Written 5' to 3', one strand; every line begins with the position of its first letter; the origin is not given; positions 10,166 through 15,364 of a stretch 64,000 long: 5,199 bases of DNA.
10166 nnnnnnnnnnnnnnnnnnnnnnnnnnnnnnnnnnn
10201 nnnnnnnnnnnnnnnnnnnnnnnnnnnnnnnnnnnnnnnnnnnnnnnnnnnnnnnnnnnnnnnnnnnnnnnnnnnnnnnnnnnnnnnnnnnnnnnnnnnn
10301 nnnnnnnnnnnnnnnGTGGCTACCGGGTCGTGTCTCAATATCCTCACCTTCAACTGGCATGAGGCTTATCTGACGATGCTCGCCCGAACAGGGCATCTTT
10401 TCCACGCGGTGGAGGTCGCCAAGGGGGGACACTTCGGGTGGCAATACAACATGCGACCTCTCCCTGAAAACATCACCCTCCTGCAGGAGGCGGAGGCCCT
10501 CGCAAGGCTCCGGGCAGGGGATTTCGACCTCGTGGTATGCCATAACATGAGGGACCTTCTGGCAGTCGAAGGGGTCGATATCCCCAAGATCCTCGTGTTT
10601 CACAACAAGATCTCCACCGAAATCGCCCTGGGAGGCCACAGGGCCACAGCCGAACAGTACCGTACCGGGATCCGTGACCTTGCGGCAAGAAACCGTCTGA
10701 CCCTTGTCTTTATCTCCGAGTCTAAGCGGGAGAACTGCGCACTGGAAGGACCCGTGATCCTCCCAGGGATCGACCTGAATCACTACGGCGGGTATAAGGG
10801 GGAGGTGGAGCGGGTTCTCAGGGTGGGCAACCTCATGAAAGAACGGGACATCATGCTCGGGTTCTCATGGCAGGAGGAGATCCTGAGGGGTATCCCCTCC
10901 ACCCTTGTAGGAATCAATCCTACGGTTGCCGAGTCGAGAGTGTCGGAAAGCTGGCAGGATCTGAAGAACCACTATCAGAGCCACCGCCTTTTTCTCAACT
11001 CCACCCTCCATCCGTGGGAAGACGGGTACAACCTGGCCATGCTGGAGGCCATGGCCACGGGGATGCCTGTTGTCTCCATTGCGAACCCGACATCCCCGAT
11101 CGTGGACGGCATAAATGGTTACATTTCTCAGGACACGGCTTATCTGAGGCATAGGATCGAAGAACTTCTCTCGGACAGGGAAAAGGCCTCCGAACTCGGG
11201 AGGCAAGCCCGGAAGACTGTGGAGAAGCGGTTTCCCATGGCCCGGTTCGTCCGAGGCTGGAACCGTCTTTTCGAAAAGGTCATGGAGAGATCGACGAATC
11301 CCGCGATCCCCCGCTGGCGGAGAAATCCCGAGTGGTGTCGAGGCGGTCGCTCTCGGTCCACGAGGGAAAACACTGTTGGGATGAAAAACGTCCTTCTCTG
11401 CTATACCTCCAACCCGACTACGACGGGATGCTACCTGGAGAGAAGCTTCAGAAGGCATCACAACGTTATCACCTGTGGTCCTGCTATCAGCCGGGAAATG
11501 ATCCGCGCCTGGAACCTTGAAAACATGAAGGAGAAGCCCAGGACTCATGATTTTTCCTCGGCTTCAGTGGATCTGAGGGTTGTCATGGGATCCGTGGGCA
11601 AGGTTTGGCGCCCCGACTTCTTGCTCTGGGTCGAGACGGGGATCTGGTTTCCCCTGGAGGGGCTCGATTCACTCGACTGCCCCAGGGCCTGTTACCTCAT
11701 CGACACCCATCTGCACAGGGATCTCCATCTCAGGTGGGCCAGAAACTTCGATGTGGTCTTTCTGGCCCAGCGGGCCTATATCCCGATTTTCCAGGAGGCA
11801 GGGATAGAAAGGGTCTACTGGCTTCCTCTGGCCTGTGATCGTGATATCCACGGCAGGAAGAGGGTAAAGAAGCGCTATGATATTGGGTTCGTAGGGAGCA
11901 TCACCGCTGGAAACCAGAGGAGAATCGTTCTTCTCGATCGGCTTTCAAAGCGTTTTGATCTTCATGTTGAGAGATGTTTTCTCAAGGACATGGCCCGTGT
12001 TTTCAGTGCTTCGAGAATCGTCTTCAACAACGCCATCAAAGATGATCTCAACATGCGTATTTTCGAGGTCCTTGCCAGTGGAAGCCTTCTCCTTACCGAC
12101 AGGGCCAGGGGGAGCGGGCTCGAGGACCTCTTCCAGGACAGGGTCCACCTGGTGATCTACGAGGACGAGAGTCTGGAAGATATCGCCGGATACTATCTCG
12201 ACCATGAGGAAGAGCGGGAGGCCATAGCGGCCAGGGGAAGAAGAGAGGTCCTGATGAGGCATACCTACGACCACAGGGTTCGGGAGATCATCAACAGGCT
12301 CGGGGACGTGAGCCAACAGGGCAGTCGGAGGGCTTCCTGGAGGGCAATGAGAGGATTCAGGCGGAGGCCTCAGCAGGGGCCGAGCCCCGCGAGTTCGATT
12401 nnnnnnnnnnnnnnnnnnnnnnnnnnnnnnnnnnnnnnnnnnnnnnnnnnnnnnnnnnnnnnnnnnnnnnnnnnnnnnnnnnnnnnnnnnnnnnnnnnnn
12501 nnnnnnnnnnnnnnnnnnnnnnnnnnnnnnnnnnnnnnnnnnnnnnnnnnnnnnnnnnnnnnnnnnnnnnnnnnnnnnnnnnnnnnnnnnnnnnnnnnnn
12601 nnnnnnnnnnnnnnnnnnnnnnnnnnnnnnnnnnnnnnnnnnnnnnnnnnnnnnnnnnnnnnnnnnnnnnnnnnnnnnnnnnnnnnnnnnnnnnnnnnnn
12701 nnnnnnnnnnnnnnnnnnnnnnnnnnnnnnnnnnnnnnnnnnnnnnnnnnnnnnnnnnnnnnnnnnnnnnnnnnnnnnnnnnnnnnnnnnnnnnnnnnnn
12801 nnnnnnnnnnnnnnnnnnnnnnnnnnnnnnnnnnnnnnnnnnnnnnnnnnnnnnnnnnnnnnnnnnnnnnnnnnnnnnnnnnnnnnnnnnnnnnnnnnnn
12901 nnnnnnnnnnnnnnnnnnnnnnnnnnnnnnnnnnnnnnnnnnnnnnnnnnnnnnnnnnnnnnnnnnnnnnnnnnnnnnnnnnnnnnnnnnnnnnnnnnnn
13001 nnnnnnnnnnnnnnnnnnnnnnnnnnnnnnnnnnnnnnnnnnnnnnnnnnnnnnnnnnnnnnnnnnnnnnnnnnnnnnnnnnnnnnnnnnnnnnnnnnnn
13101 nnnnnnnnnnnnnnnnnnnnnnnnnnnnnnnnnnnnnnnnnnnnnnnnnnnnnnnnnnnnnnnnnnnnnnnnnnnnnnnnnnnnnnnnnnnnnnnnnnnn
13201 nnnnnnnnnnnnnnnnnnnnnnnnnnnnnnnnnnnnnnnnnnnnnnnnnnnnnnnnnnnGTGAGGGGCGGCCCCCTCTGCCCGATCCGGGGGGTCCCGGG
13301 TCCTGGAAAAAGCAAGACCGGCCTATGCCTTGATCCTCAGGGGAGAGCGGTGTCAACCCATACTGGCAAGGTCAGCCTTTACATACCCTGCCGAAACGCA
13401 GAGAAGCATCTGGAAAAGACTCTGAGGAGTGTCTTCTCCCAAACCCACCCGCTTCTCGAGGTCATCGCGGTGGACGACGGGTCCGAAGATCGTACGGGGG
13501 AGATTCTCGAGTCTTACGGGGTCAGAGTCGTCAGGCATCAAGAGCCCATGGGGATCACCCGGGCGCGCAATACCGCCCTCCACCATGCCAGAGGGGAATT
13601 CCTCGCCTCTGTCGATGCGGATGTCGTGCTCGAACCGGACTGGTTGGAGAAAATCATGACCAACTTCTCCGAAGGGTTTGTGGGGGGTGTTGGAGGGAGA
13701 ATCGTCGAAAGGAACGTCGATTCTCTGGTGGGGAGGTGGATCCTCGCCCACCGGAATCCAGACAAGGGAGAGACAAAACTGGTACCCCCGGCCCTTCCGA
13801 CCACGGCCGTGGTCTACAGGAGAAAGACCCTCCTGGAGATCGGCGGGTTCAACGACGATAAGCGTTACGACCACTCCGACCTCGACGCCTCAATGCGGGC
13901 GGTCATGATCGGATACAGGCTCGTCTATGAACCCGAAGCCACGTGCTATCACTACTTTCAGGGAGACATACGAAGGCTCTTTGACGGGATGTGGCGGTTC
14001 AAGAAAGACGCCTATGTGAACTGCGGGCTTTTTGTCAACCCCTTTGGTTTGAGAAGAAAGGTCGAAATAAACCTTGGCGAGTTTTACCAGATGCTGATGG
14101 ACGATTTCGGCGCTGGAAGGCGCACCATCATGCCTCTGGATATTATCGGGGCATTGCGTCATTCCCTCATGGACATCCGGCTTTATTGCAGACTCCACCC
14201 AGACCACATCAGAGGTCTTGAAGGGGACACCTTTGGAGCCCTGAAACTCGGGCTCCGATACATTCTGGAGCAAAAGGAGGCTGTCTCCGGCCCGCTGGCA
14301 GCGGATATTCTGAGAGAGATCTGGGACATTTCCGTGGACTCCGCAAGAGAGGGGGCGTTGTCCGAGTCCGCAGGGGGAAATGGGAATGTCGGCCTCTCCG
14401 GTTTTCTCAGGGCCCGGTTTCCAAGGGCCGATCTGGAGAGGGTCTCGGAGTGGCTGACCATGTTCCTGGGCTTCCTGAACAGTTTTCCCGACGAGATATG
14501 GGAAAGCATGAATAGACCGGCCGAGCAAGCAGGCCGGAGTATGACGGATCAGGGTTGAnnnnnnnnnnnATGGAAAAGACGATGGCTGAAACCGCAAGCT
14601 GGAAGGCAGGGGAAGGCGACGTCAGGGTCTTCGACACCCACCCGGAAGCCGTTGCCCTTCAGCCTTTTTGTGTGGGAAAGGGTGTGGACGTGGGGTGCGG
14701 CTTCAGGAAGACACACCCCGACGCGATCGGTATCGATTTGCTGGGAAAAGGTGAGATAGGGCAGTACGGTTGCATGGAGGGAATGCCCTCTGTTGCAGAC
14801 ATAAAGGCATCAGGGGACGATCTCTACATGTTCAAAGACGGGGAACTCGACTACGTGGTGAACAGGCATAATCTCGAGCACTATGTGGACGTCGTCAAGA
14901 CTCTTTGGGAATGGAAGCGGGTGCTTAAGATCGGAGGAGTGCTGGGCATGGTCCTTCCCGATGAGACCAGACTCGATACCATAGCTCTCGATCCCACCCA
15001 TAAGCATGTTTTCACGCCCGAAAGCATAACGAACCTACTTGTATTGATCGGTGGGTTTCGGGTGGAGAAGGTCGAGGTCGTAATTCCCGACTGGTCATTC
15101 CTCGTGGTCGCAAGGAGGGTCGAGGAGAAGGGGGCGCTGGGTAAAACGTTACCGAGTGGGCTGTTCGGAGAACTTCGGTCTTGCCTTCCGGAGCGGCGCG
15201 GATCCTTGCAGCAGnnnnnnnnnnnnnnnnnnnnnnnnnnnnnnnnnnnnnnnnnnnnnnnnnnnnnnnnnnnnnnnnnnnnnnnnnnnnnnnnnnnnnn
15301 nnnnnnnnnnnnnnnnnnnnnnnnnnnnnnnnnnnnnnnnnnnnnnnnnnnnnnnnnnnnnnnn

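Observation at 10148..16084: Multidomain TPR-bearing enzymes next to fliS: GT4+CgeB+TPR transferase and a double methyltransferase+TPR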

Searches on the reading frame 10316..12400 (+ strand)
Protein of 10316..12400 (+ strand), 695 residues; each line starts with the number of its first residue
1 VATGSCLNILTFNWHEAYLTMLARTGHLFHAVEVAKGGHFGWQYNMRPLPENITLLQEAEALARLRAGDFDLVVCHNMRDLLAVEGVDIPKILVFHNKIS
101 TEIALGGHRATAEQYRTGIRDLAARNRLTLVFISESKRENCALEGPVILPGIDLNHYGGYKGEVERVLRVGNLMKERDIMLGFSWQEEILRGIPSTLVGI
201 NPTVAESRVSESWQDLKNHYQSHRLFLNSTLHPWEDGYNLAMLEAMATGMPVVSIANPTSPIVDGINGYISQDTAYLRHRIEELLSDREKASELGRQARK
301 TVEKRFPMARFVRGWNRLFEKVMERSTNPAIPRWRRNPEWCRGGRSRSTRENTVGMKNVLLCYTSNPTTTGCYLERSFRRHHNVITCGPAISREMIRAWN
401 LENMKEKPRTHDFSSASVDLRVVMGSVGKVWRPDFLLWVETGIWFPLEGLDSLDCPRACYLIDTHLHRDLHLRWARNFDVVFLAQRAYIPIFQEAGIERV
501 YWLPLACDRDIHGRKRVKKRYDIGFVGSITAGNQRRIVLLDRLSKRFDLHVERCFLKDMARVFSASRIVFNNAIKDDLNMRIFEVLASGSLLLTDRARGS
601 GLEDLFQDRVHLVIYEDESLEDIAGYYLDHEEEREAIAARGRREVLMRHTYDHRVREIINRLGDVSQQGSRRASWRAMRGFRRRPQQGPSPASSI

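Call 15: find_related_loci(query=window:10316-12400:+, collection=genome_contigs, flank=10000)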
Query window:10316-12400:+ (695 aa) in genome_contigs; peptide patterns used: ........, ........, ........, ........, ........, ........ (x = any residue, [..] = any of these).
63 stretches matched a pattern; 39 encode a relative of the query (tblastn E <= 1e-3); 39 distinct loci.
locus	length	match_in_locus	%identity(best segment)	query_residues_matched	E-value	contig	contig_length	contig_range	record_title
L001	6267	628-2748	49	7-676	0e+0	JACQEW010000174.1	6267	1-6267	MAG: Nitrospinota bacterium isolate NC_groundwater_1031_Pr1_S-0.65um_41_11 Montesol18_Sp65_coassembly_scaffold_776837, w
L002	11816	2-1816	48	99-680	0e+0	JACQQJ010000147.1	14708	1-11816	MAG: Nitrospinota bacterium isolate NC_groundwater_1330_Ag_S-0.2um_39_55 S_p2_S4_coassembly_k141_2495928, whole genome s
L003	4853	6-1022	53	357-681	2e-112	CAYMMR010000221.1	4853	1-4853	MAG TPA_asm: uncultured Nitrospinota bacterium isolate binchicken_co21_483 genome assembly, contig: NODE_24036_length_48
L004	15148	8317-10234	42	7-670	4e-76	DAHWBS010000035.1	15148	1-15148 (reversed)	MAG TPA_asm: Leptospirillum sp. isolate clean858 NODE_35_length_15148_cov_2.124677, whole genome shotgun sequence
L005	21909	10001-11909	45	7-670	1e-76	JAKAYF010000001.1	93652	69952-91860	MAG: Nitrospirae bacterium isolate YS4.bin12 NODE_94_length_93652_cov_4.658925, whole genome shotgun sequence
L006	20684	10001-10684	35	451-672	3e-30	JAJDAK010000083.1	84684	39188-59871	MAG: Deltaproteobacteria bacterium isolate OFTM388 OFTM388_82, whole genome shotgun sequence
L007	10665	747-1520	35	417-659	3e-22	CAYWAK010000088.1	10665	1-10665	MAG TPA_asm: uncultured Ardenticatenales bacterium isolate binchicken_co275_164 genome assembly, contig: NODE_9791_lengt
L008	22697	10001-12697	42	550-664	3e-16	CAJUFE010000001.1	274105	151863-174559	MAG TPA_asm: uncultured Lachnospiraceae bacterium isolate MGBC129933 genome assembly, contig: MGBC129933.1, whole genome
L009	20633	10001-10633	28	472-659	3e-16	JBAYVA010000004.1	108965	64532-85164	MAG: Candidatus Magasanikiibacteriota bacterium isolate SO_2016_LW3_49 scaffold00262_LW162_2016, whole genome shotgun se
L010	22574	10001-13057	28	381-658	4e-16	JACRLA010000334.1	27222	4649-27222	MAG: Chloroflexi bacterium isolate NC_groundwater_1869_Pr3_B-0.1um_52_15 SR2-18-B1_coassembly_389256, whole genome shotg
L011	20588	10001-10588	33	491-658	2e-15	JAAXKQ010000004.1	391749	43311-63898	MAG: Ignavibacteria bacterium isolate bin-C14 NODE_5_length_391749_cov_21.270305, whole genome shotgun sequence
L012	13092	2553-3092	31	519-673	3e-14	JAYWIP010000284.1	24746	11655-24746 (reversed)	MAG: Nitrospira sp. isolate bin468 L22_k97_1492769, whole genome shotgun sequence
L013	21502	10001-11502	37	550-663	5e-14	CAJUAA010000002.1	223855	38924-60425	MAG TPA_asm: uncultured Lachnospiraceae bacterium isolate MGBC121754 genome assembly, contig: MGBC121754.2, whole genome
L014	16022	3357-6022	38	555-662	3e-14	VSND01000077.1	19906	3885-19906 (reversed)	MAG: Lachnospiraceae bacterium isolate S9779_S26_bin.31 S9779_S26_S9779_S26_bin.31_contig_77, whole genome shotgun seque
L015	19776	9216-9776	31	503-664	1e-13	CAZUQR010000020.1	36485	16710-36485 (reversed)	MAG TPA_asm: uncultured Planctomycetia bacterium isolate binchicken_co34_570 genome assembly, contig: NODE_1605_length_3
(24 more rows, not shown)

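Call 35: search_solved_structures(query=window:10316-12400:+, max_evalue=0.01)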
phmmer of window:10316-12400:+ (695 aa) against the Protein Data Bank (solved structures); distinct sequences matched with E-value up to 0.01: 6.
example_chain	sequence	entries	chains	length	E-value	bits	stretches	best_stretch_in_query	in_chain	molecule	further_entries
7fg9_A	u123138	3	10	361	7.2e-05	24.3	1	233-324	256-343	Glycosyl transferase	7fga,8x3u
7qnt_AAA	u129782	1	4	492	7.6e-05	24.3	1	236-319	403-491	TarM(Se)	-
7qd7_AAA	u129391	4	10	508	8.1e-05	24.2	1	236-319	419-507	TarM(Se)_G117R | TarM(Se)_G117R-4RboP | TarM(Se)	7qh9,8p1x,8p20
8x3q_C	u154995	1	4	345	9e-05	24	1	233-323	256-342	Glycosyl transferase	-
2jjm_A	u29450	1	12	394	0.001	20.6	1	235-327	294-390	GLYCOSYL TRANSFERASE, GROUP 1 FAMILY PROTEIN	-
3mbo_A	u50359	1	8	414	0.0011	20.4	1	235-327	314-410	Glycosyltransferase, group 1 family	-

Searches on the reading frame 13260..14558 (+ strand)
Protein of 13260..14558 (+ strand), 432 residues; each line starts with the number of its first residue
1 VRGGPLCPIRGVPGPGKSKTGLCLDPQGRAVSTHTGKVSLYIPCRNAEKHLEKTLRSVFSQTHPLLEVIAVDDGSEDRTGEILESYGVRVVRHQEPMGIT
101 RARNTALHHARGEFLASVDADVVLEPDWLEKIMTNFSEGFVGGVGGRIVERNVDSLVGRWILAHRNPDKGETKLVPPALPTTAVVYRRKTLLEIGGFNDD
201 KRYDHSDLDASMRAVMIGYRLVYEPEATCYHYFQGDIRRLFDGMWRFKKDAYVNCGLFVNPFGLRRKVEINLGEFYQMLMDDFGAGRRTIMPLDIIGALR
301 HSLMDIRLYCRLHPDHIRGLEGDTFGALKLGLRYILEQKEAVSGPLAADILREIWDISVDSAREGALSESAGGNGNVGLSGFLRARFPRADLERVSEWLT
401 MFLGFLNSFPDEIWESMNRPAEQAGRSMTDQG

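Call 5: search_protein_families(library=pfam, proteins=[window:13260-14558:+], max_evalue=0.01)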
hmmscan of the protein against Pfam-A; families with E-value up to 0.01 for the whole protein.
window:13260-14558:+ (432 aa): 5 families
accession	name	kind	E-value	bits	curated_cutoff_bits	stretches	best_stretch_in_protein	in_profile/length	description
PF00535.33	Glycos_transf_2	-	1.1e-33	116.9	23.3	1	39-164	1-131/168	Glycosyl transferase family 2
PF13641.12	Glyco_tranf_2_3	-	1.1e-14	55.5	27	1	38-235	3-215/230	Glycosyltransferase like family 2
PF10111.15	Glyco_tranf_2_2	-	4e-08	33.5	27.3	1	40-133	2-103/276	Glycosyltransferase like family 2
PF13632.12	Glyco_trans_2_3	-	5.8e-08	33.2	27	1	118-254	5-143/198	Glycosyl transferase family group 2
PF13506.12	Glyco_transf_21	-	0.0091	15.9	21.7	0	105-202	24-125/174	Glycosyl transferase family 21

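Call 33: search_protein_families(library=ncbifam, proteins=[window:13350-14555:+], max_evalue=0.001)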
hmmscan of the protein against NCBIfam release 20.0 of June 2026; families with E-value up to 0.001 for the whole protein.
window:13350-14555:+ (402 aa): 26 families (the best 25 are shown)
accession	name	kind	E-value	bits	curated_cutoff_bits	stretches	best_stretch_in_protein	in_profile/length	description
TIGR03965.1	mycofact_glyco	equivalog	5.8e-38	131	280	1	5-208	73-287/467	mycofactocin biosynthesis glycosyltransferase MftF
TIGR03937.1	PgaC_IcaA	equivalog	2.6e-24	85.9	422.3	1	4-213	43-262/407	poly-beta-1,6-N-acetyl-D-glucosamine synthase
NF007482.0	PRK10073.1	equivalog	1.3e-18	67.1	423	1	1-104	1-108/334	glycosyltransferase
NF041875.1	EPS_EpsD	equivalog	5.1e-18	65.5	370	1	8-202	1-207/325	exopolysaccharide biosynthesis glycosyltransferase EpsD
NF047683.1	TeichurnBiosyTuaG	equivalog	4.3e-17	62.6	400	1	1-104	1-109/252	teichuronic acid biosynthesis protein TuaG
NF041394.1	GtaseAglG_Halo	equivalog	1.8e-14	53.7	440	1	19-177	16-183/304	glucosyl-dolichyl phosphate glucuronosyltransferase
TIGR04283.1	glyco_like_mftF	equivalog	8.2e-13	48.5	182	1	9-106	2-97/221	TIGR04283 family arsenosugar biosynthesis glycosyltransferase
NF038299.1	EPS_HpsN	equivalog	8.3e-12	44.7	425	1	7-122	2-123/317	hormogonium polysaccharide biosynthesis glycosyltransferase HpsN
NF050050.1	ProtGlycPglI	equivalog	3.4e-09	36.5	500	1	7-122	3-124/306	GalNAc(5)-diNAcBac-PP-undecaprenol beta-1,3-glucosyltransferase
TIGR04242.1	nodulat_NodC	equivalog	4e-09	35.9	550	1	5-124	47-174/395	chitooligosaccharide synthase NodC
NF038302.1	EPS_HpsE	equivalog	2.6e-08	33.2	300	1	9-118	4-124/307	hormogonium polysaccharide biosynthesis glycosyltransferase HpsE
NF053739.1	GlytfEpsEBac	equivalog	3e-08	33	450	1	7-104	2-105/265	glycosyltransferase EpsE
TIGR03111.1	glyc2_xrt_Gpos1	hypoth_equivalog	1.9e-07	30.2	363.95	1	6-108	49-158/439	TIGR03111 family XrtG-associated glycosyltransferase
NF041391.1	DPhHxTase_Halo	equivalog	3.9e-07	29.3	375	1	16-112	5-99/213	dolichyl-phosphate hexose transferase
NF058614.1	PPMAGASynPpgS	equivalog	1.6e-06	27.7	370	1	10-84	4-75/226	polyprenyl-phospho-N-acetylgalactosaminyl synthase PpgS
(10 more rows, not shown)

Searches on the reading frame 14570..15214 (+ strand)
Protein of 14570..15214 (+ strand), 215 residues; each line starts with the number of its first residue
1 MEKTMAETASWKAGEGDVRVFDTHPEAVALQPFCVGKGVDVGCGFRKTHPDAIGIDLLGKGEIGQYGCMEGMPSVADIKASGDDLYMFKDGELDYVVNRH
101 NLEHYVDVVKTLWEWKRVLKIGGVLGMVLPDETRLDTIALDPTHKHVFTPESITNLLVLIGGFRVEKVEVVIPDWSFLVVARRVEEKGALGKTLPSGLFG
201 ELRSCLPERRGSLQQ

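Call 55: search_solved_structures(query=A2, max_evalue=0.1)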
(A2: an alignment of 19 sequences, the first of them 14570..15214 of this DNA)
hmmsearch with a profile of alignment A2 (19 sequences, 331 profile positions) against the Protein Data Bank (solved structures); distinct sequences matched with E-value up to 0.1: 27.
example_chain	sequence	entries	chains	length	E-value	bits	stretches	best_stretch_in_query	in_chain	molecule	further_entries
9qhb_A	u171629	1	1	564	3.7e-12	49.9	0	11-102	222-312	Engineered tetratricopeptide repeat protein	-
8bu0_A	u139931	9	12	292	9.8e-07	32.1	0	9-102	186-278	Consensus tetratricopeptide repeat protein | Crystal structure of an 8-repeat consensus TPR superhelix with Zinc. | Monomer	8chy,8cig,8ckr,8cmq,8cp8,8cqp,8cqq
9qhc_A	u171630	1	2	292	5.9e-06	29.5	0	9-105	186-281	Engineered tetratricopeptide repeat protein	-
3mgg_A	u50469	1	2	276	1.4e-05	28.3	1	186-233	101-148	Methyltransferase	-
6uak_A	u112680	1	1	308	0.00014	25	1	180-226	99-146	SAM dependent methyltransferase LahSB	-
6xt9_D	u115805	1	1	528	0.00031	23.9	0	12-99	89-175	Bardet-Biedl syndrome 4 protein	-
1xxl_A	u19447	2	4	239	0.00042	23.4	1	186-225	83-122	YcgJ protein | ycgJ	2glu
6uv6_A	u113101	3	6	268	0.0012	21.9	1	137-225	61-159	D-glucose O-methyltransferase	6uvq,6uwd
3bus_A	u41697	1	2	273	0.0016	21.5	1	181-225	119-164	Methyltransferase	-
6vbu_4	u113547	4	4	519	0.0021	21.1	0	30-103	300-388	Bardet-Biedl syndrome 4 protein homolog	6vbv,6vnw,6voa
1vlm_A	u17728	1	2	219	0.0041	20.2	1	133-225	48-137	SAM-dependent methyltransferase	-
3kd7_A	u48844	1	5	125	0.009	19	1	9-106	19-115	CTPR390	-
2o57_A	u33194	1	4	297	0.013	18.5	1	187-229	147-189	putative sarcosine dimethylglycine methyltransferase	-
1na0_A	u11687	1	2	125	0.015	18.3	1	9-106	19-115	designed protein CTPR3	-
2p8j_A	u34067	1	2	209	0.022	17.8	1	180-223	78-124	S-adenosylmethionine-dependent methyltransferase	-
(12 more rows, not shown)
